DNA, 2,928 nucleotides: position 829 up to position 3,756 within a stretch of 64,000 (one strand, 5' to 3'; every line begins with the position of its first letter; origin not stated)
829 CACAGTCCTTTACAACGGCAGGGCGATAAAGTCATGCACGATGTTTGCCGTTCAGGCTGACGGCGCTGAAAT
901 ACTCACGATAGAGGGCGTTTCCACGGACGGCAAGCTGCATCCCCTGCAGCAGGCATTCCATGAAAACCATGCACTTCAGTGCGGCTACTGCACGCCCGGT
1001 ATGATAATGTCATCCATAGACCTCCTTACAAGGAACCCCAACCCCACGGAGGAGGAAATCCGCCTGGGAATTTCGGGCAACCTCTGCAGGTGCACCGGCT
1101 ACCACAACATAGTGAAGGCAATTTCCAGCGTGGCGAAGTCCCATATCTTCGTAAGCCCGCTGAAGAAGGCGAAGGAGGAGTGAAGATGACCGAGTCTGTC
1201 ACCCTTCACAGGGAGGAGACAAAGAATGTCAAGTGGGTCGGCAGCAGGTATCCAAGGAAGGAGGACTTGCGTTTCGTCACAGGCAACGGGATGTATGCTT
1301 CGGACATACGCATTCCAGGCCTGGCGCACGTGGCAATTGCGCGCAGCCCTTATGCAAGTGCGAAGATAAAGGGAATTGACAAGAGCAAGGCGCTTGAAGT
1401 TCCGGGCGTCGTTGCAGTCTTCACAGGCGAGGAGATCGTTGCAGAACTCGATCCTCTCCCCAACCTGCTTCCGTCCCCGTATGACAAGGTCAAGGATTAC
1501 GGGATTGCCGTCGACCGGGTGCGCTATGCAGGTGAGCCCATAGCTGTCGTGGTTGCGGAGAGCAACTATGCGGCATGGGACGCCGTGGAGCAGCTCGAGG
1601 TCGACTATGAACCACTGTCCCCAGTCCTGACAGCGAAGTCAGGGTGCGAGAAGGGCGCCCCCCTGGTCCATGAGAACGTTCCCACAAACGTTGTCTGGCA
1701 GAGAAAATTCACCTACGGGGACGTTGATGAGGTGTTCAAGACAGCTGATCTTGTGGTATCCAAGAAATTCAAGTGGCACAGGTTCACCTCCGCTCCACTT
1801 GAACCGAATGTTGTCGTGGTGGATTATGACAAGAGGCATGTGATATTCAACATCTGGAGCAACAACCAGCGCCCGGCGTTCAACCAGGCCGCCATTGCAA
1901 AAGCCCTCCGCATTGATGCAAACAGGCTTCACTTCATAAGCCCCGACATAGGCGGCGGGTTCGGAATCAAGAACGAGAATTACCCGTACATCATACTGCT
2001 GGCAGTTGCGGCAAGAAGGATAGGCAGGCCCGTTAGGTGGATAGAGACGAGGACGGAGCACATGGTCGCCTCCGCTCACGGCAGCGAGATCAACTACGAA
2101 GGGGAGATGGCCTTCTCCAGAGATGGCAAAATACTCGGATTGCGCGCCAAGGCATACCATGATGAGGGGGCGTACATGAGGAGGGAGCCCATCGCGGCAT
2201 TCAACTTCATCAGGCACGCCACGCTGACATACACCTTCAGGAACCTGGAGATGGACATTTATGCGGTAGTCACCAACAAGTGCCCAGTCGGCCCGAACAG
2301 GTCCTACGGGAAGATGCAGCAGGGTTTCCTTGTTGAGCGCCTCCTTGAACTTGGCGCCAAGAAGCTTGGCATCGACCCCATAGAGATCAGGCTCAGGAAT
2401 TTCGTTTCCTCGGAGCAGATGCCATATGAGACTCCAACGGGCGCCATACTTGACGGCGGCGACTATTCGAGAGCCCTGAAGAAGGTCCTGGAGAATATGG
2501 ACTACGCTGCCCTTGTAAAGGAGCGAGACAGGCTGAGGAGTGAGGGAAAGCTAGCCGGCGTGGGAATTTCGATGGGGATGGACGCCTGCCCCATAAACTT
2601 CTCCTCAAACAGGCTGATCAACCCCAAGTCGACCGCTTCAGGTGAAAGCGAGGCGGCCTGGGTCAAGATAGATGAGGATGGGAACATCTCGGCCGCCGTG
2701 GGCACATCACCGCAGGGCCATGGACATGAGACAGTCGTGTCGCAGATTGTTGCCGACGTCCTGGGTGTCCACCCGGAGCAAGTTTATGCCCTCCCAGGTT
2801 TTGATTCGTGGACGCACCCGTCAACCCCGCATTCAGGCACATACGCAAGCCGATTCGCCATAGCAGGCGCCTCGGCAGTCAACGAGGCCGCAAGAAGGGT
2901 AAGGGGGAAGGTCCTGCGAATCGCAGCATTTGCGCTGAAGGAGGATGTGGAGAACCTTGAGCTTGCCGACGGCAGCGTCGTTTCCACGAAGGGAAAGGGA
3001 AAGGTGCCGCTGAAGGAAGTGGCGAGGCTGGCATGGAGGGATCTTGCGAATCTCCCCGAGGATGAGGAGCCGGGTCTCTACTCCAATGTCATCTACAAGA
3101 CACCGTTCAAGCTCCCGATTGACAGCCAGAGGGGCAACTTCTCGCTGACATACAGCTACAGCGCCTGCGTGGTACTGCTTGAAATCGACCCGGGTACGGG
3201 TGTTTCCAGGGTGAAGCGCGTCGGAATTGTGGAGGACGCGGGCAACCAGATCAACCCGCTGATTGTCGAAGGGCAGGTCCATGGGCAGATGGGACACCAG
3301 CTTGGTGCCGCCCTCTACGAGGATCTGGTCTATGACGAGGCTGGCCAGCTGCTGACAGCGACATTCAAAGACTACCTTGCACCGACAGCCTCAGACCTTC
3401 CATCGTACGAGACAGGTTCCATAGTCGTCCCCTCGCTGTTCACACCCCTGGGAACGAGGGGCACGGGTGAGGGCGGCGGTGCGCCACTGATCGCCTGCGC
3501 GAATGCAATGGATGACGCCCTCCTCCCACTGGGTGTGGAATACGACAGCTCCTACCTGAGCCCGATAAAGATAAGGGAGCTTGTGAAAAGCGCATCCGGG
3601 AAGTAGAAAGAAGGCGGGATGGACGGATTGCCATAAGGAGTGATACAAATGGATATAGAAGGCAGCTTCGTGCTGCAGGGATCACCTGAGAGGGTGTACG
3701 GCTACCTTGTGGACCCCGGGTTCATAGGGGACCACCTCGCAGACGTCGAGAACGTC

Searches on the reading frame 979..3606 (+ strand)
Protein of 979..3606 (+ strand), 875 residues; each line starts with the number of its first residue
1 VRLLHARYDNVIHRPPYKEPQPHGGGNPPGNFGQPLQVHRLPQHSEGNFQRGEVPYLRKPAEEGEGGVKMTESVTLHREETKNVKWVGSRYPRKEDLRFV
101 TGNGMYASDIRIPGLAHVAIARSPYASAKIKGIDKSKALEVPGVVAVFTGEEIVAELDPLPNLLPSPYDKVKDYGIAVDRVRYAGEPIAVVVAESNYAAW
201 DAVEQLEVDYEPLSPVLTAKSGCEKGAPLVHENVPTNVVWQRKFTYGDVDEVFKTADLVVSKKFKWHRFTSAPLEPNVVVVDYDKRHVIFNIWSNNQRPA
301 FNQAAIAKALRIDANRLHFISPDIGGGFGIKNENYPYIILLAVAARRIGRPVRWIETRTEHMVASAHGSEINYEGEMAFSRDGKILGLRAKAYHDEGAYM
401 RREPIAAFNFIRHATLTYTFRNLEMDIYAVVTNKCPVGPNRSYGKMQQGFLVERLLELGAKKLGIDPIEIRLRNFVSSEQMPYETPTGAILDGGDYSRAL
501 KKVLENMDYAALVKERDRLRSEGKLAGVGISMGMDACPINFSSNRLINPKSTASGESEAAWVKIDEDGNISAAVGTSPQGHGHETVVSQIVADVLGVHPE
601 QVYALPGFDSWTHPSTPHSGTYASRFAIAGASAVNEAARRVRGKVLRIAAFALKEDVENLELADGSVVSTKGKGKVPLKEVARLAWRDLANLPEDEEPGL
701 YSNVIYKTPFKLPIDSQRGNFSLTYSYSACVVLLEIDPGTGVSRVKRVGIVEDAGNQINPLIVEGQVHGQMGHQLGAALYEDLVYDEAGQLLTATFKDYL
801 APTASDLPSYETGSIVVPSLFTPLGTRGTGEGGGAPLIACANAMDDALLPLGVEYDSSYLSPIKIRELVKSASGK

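Call 59: search_protein_families(library=ncbifam, proteins=[window:979-3606:+], max_evalue=0.00001)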
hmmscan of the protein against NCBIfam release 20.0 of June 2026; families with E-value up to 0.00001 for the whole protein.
window:979-3606:+ (875 aa): 13 families
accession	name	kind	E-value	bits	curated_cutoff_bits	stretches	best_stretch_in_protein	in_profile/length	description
NF041018.1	glyceraldDH_alpha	equivalog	4.7e-155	517.9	790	1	86-843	2-717/741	glyceraldehyde dehydrogenase subunit alpha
NF040766.1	CODH_aero_grp5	exception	3e-154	515.2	950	1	85-848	3-767/785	aerobic carbon-monoxide dehydrogenase large subunit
TIGR02416.1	CO_dehy_Mo_lg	equivalog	2.1e-140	469.3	991.15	1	95-855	1-757/770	aerobic carbon-monoxide dehydrogenase large subunit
TIGR03194.1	4hydrxCoA_A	equivalog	2.4e-112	376.7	994.55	1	97-867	7-744/746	4-hydroxybenzoyl-CoA reductase subunit alpha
NF043082.1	XdhA_XDHase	equivalog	3.9e-108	362.6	780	1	87-870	1-753/758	xanthine dehydrogenase subunit XdhA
NF007426.0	PRK09970.1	equivalog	8.6e-100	334.9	916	1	84-865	3-751/761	xanthine dehydrogenase molybdenum-binding subunit XdhA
TIGR03196.1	pucD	equivalog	8.7e-71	239.3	783.65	1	98-835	14-726/763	xanthine dehydrogenase subunit D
TIGR02965.1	xanthine_xdhB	equivalog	1e-67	228.9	849.5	1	97-809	11-687/758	xanthine dehydrogenase molybdopterin binding subunit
TIGR03311.1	Se_dep_XDH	equivalog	3.2e-67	227.3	830.45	2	77-646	154-679/848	selenium-dependent xanthine dehydrogenase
NF045668.1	pterin_aldehy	equivalog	3.2e-63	214.1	1100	2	75-639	163-712/905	molybdopterin-dependent aldehyde oxidoreductase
TIGR03313.1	Se_sel_red_Mo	hypoth_equivalog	7.9e-56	189.3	1101.9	2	245-847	360-930/951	molybdopterin-dependent oxidoreductase Mo/Fe-S-binding subunit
NF041671.1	peri_hyde_PaoC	equivalog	1.5e-48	165.7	1180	1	80-846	11-711/735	aldehyde oxidoreductase molybdenum-binding subunit PaoC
TIGR02969.1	mam_aldehyde_ox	subfamily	2.8e-40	137.7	1912.3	1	97-833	586-1264/1330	aldehyde oxidase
